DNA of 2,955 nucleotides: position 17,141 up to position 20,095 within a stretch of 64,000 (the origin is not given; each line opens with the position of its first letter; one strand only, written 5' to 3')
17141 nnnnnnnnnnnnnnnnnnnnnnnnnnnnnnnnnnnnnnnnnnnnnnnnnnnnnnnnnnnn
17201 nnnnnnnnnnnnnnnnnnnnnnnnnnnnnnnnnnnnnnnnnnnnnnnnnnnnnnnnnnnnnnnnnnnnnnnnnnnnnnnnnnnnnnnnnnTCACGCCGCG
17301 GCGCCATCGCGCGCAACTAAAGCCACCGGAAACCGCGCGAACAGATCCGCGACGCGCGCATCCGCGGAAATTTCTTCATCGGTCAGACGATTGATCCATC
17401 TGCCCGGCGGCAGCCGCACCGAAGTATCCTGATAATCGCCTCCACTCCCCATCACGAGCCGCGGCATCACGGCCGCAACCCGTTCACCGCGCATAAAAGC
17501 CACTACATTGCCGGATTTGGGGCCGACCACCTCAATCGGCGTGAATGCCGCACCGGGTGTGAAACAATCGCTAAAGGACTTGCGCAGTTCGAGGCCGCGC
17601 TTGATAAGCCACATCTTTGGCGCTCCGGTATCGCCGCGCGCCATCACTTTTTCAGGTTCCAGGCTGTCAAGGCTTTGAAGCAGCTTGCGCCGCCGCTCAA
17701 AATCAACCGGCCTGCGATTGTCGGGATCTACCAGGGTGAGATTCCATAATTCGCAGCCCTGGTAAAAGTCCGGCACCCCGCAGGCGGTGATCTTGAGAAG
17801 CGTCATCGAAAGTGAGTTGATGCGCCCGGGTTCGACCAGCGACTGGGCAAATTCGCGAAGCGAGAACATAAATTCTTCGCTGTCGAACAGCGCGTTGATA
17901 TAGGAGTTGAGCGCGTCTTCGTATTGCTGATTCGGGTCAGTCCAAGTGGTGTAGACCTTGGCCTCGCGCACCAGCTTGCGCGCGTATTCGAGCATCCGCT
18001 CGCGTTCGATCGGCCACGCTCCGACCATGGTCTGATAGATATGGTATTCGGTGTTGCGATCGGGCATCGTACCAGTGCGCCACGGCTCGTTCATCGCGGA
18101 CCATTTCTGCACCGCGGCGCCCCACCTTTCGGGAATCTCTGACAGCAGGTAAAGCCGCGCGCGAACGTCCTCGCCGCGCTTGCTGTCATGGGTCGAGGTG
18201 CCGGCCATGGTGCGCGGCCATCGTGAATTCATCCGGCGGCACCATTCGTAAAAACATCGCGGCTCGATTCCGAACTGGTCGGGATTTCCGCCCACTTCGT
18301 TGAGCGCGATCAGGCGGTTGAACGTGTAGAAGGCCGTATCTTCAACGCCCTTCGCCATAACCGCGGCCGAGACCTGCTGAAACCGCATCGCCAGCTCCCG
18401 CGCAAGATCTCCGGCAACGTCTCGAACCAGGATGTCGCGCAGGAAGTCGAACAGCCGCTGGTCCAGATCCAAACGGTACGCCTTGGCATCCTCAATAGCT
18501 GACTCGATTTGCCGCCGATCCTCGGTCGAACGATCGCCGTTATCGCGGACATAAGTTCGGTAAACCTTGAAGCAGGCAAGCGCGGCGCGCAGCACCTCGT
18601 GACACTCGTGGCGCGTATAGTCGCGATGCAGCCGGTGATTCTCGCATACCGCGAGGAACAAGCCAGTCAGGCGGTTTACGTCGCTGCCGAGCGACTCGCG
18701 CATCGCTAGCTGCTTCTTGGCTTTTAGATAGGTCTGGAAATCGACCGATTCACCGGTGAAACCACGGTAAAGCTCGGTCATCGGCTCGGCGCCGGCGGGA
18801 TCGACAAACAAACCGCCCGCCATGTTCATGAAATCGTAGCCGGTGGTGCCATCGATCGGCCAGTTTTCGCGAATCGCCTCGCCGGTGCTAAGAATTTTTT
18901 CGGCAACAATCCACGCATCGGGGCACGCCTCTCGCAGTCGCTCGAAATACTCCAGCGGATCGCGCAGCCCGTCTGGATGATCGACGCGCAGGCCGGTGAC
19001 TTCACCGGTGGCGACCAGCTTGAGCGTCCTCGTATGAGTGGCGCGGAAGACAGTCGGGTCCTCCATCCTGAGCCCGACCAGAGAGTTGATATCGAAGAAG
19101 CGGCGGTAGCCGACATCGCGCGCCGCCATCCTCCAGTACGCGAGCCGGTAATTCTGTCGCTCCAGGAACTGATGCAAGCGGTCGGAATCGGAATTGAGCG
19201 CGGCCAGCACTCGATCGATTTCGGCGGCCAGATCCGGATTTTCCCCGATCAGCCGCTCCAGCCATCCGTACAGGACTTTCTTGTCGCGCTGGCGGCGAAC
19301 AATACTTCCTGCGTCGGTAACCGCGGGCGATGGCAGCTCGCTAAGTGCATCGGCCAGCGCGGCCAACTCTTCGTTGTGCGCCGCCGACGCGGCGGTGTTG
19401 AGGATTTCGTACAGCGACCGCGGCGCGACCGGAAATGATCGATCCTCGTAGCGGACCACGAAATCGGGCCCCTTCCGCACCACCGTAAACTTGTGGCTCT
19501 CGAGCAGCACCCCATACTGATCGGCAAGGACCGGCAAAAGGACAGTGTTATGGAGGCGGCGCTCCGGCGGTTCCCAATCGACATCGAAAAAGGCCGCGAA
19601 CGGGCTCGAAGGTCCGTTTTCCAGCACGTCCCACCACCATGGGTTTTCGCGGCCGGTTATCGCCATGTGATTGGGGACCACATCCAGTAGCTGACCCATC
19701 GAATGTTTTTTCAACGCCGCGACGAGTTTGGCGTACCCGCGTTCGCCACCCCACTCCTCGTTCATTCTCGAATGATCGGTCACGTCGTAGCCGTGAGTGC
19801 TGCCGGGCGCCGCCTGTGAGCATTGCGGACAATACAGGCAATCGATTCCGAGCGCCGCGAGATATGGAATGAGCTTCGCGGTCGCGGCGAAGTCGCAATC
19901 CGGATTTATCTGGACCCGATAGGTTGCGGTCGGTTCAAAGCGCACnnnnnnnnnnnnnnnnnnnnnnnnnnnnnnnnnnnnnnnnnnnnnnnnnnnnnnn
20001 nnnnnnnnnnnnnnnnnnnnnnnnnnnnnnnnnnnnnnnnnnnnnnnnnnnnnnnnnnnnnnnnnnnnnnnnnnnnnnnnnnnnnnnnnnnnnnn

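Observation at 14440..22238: Trehalose genes carry the same -24/-12 promoter type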

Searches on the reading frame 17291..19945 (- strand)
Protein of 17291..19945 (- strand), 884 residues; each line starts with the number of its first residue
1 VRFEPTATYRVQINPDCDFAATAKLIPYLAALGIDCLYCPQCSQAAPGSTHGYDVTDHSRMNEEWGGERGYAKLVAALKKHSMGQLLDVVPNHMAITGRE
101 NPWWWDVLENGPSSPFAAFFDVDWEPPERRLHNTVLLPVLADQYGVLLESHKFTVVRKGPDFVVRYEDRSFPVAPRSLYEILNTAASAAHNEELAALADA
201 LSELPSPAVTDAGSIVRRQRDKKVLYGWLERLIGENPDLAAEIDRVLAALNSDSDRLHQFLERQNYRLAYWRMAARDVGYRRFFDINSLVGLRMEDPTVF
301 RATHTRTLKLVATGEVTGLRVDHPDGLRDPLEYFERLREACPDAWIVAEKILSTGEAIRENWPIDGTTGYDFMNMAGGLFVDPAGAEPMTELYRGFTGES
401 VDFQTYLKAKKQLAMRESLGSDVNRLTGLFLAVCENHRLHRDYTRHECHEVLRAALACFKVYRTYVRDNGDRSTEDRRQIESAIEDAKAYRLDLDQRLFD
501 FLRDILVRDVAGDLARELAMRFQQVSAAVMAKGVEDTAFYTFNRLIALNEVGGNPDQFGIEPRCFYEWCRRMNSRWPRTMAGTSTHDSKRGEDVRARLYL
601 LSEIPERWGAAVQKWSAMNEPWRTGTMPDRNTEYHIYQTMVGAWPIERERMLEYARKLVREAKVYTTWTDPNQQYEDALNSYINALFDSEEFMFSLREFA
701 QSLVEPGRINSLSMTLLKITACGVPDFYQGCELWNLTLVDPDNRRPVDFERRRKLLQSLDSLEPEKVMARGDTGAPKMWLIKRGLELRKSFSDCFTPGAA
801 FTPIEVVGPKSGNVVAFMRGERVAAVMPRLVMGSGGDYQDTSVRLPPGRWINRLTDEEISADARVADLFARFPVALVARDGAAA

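Call 10: search_protein_families(library=pfam, proteins=[window:17291-19945:-], max_evalue=0.01)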
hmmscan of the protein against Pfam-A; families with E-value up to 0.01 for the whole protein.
window:17291-19945:- (884 aa): 1 family
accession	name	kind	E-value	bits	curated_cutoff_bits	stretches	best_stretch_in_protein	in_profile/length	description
PF00128.31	Alpha-amylase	-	2.6e-11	43.9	22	1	24-128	23-120/446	Alpha amylase, catalytic domain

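Call 11: search_protein_families(library=ncbifam, proteins=[window:17291-19945:-], max_evalue=0.001)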
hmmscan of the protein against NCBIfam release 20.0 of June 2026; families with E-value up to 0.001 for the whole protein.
window:17291-19945:- (884 aa): 16 families
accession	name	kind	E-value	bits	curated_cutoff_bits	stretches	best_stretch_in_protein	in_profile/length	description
NF011077.0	PRK14507.1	equivalog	8e-275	915.2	2148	1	5-879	743-1690/1693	malto-oligosyltrehalose synthase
TIGR02401.1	trehalose_TreY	equivalog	6.5e-273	907.9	498.65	1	5-878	1-837/838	malto-oligosyltrehalose synthase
NF011087.0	PRK14511.1-5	equivalog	1.4e-259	863.9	1556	2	345-877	406-992/996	malto-oligosyltrehalose synthase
NF011088.0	PRK14511.1-6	equivalog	2.2e-211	704.6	1877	2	345-878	429-1007/1009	malto-oligosyltrehalose synthase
NF011085.0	PRK14511.1-2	equivalog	1.9e-201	671.5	1312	1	5-876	4-869/873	malto-oligosyltrehalose synthase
NF011086.0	PRK14511.1-3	equivalog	1.6e-200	668.6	1411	1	4-871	3-897/924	malto-oligosyltrehalose synthase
NF011084.0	PRK14511.1-1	equivalog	3.6e-136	455.7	1021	3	519-869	394-715/728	malto-oligosyltrehalose synthase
NF041321.1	Alpha-amyl_MalA_Halo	equivalog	1.5e-11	43.5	875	1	18-121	280-378/666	alpha-amylase MalA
NF041090.1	Cyc-maltodext_AglB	equivalog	2.1e-11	43.3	540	1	22-123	67-161/470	cyclomaltodextrinase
NF008051.0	PRK10785.1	equivalog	4.5e-11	41.7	568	1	22-104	181-258/607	maltodextrin glucosidase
TIGR02403.1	trehalose_treC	equivalog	5.4e-09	35.3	799.05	1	22-120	29-121/544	alpha,alpha-phosphotrehalase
TIGR02456.1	treS_nterm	equivalog_domain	8e-08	31.2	678.35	1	17-120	25-123/539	maltose alpha-D-glucosyltransferase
TIGR02402.1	trehalose_TreZ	equivalog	2.8e-06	25.9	538.8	1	14-116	106-208/545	malto-oligosyltrehalose trehalohydrolase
NF008183.0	PRK10933.1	subfamily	2.3e-05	23.3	535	1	18-120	31-127/551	alpha,alpha-phosphotrehalase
NF011083.0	PRK14510.1-2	equivalog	0.00053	17.6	1322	0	21-94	224-295/1186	bifunctional glycogen debranching protein GlgX/4-alpha-glucanotransferase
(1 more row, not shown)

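Call 49: find_homologous_proteins(query=window:17291-19945:-, max_evalue=1e-100)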
Query window:17291-19945:- (884 aa): 7987 proteins with E <= 1e-100 among 8000 candidates; the best 120 are listed.
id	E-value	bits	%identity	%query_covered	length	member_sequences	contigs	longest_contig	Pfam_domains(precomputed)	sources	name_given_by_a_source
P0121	0.0e+0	2066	100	100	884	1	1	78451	PF00128.32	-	-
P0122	0.0e+0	1275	63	100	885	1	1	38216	PF00128.32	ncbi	ncbi:MAG TPA: malto-oligosyltrehalose synthase [Candidatus Binataceae bacterium]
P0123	0.0e+0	1274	64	99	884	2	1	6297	PF00128.32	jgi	jgi:(1->4)-alpha-D-glucan 1-alpha-D-glucosylmutase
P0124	0.0e+0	1266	62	99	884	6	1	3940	PF00128.32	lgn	-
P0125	0.0e+0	1265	62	99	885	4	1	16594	PF00128.32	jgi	jgi:(1->4)-alpha-D-glucan 1-alpha-D-glucosylmutase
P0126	0.0e+0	1263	63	100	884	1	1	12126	PF00128.32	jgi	jgi:(1->4)-alpha-D-glucan 1-alpha-D-glucosylmutase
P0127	0.0e+0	1261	62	100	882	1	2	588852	PF00128.32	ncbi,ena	-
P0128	0.0e+0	1260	61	100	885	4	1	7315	PF00128.32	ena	-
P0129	0.0e+0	1259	62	99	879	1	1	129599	PF00128.32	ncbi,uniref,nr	ncbi:MAG: malto-oligosyltrehalose synthase [Candidatus Binatus sp.]|uniref:malto-oligosyltrehalose s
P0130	0.0e+0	1258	62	99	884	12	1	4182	PF00128.32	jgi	-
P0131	0.0e+0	1256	62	100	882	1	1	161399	PF00128.32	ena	-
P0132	0.0e+0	1255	61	100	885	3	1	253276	PF00128.32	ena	-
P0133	0.0e+0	1255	61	100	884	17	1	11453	PF00128.32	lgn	-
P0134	0.0e+0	1254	61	99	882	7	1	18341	PF00128.32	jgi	jgi:(1->4)-alpha-D-glucan 1-alpha-D-glucosylmutase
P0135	0.0e+0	1252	61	99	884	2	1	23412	PF00128.32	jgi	jgi:(1->4)-alpha-D-glucan 1-alpha-D-glucosylmutase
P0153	0.0e+0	1224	61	100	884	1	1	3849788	PF00128.32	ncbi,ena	-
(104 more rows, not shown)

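Call 50: find_encoding_contigs(protein=P0122, flank=10000, max_places=1)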
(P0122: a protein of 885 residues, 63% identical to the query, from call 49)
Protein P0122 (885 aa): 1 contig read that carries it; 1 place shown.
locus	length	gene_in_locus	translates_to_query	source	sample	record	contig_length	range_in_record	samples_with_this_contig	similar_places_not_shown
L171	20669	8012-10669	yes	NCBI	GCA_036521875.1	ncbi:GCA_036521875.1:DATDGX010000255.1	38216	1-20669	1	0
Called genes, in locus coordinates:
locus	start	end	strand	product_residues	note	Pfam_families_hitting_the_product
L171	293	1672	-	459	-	-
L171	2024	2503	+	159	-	-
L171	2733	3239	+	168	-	PF03330:DPBB_1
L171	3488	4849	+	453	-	PF00072:Response_reg, PF00158:Sigma54_activat, PF14532:Sigma54_activ_2, PF07728:AAA_5, PF25601:AAA_lid_14, PF02954:HTH_8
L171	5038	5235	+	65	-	PF05532:CsbD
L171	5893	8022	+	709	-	PF02922:CBM_48, PF00128:Alpha-amylase (weak), PF21331:Isoamylase_C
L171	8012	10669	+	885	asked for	PF00128:Alpha-amylase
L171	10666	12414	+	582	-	PF00128:Alpha-amylase, PF11941:DUF3459 (faint)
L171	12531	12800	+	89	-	-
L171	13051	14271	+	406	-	PF08028:Acyl-CoA_dh_2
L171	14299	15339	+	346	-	PF01717:Meth_synt_2, PF01208:URO-D (weak)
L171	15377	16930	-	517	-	PF00732:GMC_oxred_N, PF00890:FAD_binding_2 (faint), PF01266:DAO (faint), PF05199:GMC_oxred_C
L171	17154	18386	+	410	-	PF02515:CoA_transf_3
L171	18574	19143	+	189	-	-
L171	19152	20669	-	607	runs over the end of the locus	-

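Call 51: find_encoding_contigs(protein=P0129, flank=10000, max_places=1)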
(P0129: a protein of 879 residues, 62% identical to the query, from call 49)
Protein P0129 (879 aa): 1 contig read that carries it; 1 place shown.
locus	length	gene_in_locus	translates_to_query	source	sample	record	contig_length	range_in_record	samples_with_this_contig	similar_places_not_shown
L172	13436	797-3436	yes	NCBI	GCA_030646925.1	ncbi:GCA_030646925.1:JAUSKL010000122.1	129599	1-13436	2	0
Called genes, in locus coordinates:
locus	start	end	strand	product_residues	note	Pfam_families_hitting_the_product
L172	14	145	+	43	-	PF02954:HTH_8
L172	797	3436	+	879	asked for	PF00128:Alpha-amylase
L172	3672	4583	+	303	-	-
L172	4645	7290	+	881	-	PF13298:LigD_N, PF01068:DNA_ligase_A_M, PF04679:DNA_ligase_A_C, PF21686:LigD_Prim-Pol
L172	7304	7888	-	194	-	PF02525:Flavodoxin_2, PF03358:FMN_red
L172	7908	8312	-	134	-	-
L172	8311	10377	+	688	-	-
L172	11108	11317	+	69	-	-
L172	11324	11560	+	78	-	PF13412:HTH_24 (faint)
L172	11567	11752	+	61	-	-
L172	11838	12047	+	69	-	-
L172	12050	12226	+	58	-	PF01381:HTH_3 (weak), PF13384:HTH_23 (weak)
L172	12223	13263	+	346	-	PF12770:CHAT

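Call 52: find_encoding_contigs(protein=P0127, flank=10000, max_places=1)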
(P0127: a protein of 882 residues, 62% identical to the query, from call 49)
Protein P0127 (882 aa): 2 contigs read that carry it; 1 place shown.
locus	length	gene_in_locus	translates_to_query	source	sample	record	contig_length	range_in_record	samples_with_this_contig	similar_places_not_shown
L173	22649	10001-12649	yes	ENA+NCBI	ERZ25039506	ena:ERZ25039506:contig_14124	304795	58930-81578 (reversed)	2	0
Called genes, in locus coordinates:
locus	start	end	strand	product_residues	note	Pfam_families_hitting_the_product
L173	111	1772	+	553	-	PF00324:AA_permease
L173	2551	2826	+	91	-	PF02583:Trns_repr_metal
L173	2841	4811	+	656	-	PF00122:E1-E2_ATPase, PF00702:Hydrolase, PF12710:HAD (weak)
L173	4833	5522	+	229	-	PF01895:PhoU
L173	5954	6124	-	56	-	-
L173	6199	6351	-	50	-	-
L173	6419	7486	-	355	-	PF00483:NTP_transferase, PF12804:NTP_transf_3 (weak)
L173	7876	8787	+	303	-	PF02922:CBM_48, PF00128:Alpha-amylase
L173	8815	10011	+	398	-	PF00128:Alpha-amylase (faint), PF21331:Isoamylase_C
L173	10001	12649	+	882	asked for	PF00128:Alpha-amylase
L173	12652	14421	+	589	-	PF00128:Alpha-amylase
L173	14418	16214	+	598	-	PF19291:TREH_N, PF00723:Glyco_hydro_15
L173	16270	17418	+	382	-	PF01547:SBP_bac_1, PF13416:SBP_bac_8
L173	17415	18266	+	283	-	PF00528:BPD_transp_1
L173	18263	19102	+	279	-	PF00528:BPD_transp_1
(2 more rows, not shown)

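Call 53: find_encoding_contigs(protein=P0153, flank=10000, max_places=1)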
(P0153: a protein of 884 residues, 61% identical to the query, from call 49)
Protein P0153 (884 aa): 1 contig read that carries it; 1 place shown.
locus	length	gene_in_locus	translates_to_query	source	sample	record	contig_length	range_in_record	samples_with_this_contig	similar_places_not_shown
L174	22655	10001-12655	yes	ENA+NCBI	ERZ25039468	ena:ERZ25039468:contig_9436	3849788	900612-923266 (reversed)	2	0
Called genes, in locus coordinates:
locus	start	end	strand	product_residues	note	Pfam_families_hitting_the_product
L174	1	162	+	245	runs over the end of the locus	-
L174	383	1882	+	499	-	PF05593:RHS_repeat (faint), PF25023:TEN_YD-shell (weak)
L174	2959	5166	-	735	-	PF14742:GDE_N_bis, PF06202:GDE_C, PF22422:MGH1-like_GH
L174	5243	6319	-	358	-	PF13439:Glyco_transf_4, PF13579:Glyco_trans_4_4, PF00534:Glycos_transf_1, PF13692:Glyco_trans_1_4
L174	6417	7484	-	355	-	PF00483:NTP_transferase, PF12804:NTP_transf_3 (weak)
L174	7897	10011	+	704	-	PF02922:CBM_48, PF00128:Alpha-amylase, PF21331:Isoamylase_C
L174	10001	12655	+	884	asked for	PF00128:Alpha-amylase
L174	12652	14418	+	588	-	PF00128:Alpha-amylase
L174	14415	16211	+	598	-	PF19291:TREH_N, PF00723:Glyco_hydro_15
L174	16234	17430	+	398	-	PF01547:SBP_bac_1, PF13416:SBP_bac_8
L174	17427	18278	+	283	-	PF00528:BPD_transp_1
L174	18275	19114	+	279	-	PF00528:BPD_transp_1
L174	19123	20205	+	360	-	PF00005:ABC_tran, PF13304:AAA_21 (faint), PF08402:TOBE_2 (weak)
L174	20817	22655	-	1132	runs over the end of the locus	PF00128:Alpha-amylase, PF16657:Malt_amylase_C, PF18085:Mak_N_cap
